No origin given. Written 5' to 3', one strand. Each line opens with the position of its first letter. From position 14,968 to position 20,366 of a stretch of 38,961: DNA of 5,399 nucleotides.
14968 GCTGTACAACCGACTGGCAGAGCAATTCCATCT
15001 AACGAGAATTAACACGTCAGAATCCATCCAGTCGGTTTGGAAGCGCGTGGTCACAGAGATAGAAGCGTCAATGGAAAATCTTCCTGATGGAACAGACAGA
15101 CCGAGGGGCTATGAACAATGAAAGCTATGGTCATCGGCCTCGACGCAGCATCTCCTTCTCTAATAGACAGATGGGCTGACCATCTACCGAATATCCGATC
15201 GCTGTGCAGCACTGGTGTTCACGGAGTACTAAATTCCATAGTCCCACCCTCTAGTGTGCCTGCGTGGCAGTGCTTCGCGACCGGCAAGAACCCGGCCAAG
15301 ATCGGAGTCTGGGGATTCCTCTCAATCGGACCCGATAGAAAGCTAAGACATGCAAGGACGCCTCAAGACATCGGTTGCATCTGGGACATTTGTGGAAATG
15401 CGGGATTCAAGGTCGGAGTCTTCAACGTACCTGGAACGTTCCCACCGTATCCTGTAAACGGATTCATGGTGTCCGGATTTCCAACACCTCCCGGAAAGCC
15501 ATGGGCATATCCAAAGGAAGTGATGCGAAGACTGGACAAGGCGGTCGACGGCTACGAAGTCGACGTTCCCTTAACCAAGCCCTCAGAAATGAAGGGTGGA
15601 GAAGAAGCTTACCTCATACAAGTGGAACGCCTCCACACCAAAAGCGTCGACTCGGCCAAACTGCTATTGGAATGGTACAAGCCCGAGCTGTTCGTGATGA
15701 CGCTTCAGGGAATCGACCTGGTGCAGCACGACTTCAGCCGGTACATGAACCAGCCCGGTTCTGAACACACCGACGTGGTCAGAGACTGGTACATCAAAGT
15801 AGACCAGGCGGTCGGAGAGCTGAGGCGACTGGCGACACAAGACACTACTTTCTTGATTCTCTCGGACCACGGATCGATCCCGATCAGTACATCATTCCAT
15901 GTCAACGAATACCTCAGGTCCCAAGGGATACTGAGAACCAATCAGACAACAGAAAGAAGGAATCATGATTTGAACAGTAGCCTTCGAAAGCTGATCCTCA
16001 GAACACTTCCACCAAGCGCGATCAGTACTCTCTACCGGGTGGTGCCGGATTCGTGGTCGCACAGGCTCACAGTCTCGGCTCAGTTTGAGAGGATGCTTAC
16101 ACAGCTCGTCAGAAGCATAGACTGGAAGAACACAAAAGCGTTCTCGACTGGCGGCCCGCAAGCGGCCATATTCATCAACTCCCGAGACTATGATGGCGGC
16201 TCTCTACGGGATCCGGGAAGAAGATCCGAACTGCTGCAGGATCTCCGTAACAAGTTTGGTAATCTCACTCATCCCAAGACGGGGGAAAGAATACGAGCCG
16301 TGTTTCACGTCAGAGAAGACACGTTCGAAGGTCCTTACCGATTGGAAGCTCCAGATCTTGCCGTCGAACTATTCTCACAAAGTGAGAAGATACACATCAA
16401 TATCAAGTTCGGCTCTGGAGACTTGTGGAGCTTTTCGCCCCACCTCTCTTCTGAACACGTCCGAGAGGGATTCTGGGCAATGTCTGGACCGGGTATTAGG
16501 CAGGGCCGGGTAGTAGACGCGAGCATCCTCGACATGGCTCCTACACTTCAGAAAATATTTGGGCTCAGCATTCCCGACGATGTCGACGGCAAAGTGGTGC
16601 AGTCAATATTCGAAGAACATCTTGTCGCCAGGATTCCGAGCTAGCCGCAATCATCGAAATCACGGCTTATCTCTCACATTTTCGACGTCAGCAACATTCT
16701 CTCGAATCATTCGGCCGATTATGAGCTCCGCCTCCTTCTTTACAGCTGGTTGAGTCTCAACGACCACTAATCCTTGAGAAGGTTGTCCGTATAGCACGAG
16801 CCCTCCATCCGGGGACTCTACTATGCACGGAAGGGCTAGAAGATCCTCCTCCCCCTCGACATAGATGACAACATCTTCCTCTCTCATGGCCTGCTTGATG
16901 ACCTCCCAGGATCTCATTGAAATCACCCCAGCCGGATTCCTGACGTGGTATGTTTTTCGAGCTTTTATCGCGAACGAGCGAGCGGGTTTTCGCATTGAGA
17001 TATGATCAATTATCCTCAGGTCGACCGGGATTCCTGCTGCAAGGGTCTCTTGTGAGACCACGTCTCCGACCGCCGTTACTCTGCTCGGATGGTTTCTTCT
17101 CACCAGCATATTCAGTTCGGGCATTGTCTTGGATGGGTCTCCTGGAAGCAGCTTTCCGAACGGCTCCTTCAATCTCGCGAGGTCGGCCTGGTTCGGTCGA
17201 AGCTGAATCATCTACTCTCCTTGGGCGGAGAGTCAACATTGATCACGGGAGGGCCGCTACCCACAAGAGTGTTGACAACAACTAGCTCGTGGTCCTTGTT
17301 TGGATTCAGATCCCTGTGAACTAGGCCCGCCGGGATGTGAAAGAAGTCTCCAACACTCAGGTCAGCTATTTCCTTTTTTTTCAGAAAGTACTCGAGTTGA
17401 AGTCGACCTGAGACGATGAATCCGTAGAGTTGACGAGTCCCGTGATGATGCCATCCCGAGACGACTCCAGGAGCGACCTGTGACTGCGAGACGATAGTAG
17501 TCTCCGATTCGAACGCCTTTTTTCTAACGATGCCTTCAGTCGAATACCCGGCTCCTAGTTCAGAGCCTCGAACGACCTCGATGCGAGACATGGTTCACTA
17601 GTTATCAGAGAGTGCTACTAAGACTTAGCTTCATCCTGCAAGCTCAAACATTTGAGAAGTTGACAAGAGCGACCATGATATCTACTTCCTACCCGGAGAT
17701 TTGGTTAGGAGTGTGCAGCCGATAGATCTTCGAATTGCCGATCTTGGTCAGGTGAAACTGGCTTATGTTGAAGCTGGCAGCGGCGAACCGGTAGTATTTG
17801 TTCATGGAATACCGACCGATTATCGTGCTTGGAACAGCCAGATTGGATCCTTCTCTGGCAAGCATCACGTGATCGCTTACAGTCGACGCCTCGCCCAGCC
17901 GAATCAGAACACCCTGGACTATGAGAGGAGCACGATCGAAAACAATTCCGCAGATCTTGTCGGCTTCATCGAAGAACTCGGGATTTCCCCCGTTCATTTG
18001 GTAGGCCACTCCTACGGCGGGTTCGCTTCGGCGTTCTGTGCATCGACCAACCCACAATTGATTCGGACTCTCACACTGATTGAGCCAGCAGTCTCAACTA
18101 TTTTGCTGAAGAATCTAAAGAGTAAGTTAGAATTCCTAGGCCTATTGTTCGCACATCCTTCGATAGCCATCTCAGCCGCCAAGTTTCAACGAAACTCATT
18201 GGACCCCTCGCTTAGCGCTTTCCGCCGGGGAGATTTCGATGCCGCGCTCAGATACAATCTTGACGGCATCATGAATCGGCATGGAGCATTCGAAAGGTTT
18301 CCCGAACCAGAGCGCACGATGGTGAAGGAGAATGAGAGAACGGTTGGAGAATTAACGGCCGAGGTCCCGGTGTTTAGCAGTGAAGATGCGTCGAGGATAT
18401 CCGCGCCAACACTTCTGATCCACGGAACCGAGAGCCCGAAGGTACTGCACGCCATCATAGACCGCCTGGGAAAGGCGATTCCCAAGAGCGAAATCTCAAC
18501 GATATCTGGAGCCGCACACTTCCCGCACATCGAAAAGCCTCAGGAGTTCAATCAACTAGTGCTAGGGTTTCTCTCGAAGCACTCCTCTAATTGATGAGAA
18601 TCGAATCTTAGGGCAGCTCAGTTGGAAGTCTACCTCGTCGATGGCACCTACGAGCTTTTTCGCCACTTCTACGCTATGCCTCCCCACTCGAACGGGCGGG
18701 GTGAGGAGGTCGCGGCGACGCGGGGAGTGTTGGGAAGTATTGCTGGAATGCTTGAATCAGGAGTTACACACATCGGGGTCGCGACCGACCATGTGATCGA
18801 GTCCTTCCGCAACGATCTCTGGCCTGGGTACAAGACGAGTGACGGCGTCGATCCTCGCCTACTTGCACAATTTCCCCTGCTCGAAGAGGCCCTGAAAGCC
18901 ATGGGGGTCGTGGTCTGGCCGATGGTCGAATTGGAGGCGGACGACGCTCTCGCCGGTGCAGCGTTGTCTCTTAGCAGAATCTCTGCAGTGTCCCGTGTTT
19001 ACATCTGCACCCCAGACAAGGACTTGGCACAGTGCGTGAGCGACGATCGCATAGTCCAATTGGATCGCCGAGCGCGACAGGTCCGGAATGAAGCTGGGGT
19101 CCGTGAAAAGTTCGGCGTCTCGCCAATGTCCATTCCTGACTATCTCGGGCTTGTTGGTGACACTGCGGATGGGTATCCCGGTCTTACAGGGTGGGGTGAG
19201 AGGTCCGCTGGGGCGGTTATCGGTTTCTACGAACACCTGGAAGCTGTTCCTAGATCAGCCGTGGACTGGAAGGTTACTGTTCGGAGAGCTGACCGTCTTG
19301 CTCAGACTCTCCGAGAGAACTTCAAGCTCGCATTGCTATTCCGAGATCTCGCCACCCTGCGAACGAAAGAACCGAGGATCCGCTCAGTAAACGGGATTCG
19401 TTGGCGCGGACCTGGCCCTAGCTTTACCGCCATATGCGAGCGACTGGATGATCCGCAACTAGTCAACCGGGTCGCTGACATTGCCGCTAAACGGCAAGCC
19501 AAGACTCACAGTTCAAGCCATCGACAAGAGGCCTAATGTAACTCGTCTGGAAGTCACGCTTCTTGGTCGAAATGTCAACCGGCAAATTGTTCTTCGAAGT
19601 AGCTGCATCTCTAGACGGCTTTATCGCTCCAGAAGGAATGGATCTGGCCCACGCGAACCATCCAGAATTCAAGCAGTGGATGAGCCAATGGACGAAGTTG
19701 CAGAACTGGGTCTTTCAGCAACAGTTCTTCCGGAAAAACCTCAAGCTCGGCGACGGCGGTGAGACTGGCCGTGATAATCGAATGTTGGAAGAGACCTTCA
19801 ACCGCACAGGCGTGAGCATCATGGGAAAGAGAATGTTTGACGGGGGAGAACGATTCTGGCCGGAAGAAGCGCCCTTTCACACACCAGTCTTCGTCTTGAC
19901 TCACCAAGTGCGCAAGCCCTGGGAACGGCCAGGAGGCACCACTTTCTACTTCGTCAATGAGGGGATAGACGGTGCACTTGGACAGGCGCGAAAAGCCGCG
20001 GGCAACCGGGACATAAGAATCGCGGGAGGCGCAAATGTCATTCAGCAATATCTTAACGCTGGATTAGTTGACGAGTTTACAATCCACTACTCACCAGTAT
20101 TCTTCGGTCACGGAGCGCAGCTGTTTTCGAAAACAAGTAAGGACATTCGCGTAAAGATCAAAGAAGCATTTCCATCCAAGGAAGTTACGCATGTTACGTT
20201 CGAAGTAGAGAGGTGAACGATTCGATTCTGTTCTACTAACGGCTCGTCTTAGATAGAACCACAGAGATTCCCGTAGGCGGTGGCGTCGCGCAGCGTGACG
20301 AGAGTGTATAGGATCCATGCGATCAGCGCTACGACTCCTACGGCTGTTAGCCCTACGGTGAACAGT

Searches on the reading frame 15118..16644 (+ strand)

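Call 47: search_protein_families(library=pfam, proteins=[window:15118-16644:+])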
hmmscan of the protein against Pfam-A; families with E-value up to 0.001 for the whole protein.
window:15118-16644:+ (508 aa): 1 family
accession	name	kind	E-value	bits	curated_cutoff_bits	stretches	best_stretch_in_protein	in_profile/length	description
PF01663.27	Phosphodiest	-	9.4e-33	114.7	23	1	5-277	3-247/342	Type I phosphodiesterase / nucleotide pyrophosphatase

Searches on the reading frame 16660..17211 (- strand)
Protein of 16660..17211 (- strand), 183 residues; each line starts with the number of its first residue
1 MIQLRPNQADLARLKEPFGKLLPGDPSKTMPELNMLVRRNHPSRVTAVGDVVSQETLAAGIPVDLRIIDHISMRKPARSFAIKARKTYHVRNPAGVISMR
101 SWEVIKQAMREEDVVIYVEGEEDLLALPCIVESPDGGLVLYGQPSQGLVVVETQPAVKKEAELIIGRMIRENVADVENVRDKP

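Call 48: search_protein_families(library=pfam, proteins=[window:16660-17211:-])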
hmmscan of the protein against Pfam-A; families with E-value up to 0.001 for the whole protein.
window:16660-17211:- (183 aa): 1 family
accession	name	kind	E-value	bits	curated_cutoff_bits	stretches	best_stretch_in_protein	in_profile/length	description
PF04019.17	DUF359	-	7.8e-31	106.7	25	1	52-168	1-125/126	Protein of unknown function (DUF359)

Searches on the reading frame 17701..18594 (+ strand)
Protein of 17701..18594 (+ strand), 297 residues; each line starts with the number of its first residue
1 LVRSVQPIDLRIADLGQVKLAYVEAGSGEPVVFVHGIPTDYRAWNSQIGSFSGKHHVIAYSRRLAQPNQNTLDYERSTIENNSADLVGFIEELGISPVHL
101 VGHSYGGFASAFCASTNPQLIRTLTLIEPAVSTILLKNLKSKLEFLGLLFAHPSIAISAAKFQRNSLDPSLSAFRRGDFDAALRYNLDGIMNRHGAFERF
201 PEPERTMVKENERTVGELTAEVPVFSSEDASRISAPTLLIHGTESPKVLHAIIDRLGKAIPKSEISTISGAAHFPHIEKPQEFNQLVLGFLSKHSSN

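Call 47: search_protein_families(library=pfam, proteins=[window:17701-18594:+])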
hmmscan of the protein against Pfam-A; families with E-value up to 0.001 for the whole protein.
window:17701-18594:+ (297 aa): 4 families
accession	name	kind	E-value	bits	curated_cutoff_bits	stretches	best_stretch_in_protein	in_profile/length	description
PF12697.13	Abhydrolase_6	-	1.1e-20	75.6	26.3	1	31-285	1-216/217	Alpha/beta hydrolase family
PF00561.26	Abhydrolase_1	-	1.5e-19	71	25.8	1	30-280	2-245/245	alpha/beta hydrolase fold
PF12146.15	Hydrolase_4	-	1.1e-06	28.6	27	1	92-279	72-238/239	Serine aminopeptidase, S33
PF07819.20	PGAP1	-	5.6e-05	23.4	24.3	0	27-74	3-48/233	PGAP1-like alpha/beta domain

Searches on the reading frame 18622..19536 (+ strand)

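Call 47: search_protein_families(library=pfam, proteins=[window:18622-19536:+])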
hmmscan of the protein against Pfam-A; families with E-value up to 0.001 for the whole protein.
window:18622-19536:+ (304 aa): 2 families
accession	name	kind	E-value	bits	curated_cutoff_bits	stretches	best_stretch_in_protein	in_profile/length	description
PF02739.22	5_3_exonuc_N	-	9.3e-30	103.9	34.3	1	3-165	2-164/164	5'-3' exonuclease, N-terminal resolvase-like domain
PF01367.25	5_3_exonuc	-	2.4e-14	54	40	1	166-258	1-88/97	5'-3' exonuclease, C-terminal SAM fold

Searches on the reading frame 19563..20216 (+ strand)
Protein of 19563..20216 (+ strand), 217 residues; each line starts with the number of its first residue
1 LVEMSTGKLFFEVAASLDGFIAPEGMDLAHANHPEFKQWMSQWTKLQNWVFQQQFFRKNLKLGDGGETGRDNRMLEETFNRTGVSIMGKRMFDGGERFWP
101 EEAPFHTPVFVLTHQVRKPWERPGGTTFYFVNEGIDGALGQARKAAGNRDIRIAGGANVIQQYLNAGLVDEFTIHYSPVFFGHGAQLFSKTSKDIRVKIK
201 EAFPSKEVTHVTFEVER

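Call 48: search_protein_families(library=pfam, proteins=[window:19563-20216:+])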
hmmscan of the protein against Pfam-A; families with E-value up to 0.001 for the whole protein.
window:19563-20216:+ (217 aa): 1 family
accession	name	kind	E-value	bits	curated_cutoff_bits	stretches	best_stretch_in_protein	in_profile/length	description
PF01872.23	RibD_C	-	1.1e-14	55.2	24.1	1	9-205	3-191/197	RibD C-terminal domain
